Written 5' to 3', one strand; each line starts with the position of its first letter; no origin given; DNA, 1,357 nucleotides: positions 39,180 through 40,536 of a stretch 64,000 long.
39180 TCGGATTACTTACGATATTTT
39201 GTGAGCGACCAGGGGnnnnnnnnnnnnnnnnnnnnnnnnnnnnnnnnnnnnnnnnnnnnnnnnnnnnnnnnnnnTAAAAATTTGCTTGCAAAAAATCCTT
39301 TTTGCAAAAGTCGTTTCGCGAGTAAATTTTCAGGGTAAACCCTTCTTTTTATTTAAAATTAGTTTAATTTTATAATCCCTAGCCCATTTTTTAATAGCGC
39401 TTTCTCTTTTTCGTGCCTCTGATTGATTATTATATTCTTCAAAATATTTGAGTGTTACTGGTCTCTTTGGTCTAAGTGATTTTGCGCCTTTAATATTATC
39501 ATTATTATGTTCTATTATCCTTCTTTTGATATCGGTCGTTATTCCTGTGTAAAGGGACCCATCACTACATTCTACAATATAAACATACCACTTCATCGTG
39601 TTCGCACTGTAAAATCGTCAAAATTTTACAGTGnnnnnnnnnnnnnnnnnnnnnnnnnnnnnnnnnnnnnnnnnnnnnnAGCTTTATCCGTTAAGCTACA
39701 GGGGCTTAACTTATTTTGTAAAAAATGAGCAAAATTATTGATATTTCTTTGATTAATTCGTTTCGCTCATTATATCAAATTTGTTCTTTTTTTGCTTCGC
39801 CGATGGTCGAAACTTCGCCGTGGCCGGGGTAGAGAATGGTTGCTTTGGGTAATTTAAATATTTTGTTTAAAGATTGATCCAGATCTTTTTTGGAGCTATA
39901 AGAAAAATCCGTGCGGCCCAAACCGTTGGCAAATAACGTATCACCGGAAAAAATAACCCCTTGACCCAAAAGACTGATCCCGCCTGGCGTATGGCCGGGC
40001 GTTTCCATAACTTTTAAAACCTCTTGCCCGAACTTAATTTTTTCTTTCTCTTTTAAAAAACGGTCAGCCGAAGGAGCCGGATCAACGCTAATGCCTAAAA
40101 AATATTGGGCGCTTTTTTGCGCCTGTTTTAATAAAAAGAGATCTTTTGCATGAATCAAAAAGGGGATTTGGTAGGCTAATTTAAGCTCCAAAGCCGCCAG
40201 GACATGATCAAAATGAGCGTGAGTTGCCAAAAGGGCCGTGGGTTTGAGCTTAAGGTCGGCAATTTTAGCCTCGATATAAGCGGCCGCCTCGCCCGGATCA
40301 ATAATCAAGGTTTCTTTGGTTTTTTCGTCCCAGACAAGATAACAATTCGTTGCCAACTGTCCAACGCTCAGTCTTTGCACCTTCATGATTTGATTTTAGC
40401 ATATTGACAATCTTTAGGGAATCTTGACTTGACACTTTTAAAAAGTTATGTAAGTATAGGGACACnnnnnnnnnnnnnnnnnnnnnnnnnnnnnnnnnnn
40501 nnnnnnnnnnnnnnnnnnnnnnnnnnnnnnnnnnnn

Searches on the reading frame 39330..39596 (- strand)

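Call 7: search_protein_families(library=pfam, proteins=[window:39330-39596:-], max_evalue=0.01)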
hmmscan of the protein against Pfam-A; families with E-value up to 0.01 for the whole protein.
window:39330-39596:- (88 aa): 2 families
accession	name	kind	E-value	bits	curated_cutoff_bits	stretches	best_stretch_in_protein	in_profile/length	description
PF01541.30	GIY-YIG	-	1.3e-19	70.7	22.6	1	2-74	1-74/78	GIY-YIG catalytic domain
PF10544.15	T5orf172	-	0.0077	17.2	20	1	4-79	2-74/101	T5orf172 domain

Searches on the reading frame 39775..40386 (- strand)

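Call 7: search_protein_families(library=pfam, proteins=[window:39775-40386:-], max_evalue=0.01)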
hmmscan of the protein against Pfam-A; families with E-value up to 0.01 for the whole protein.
window:39775-40386:- (203 aa): 2 families
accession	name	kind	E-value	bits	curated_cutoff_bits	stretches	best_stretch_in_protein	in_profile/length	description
PF00753.33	Lactamase_B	-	2.2e-31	109.8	22.7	1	9-189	2-196/196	Metallo-beta-lactamase superfamily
PF13483.12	Lactamase_B_3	-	0.005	17.3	24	0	12-107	6-58/160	Beta-lactamase superfamily domain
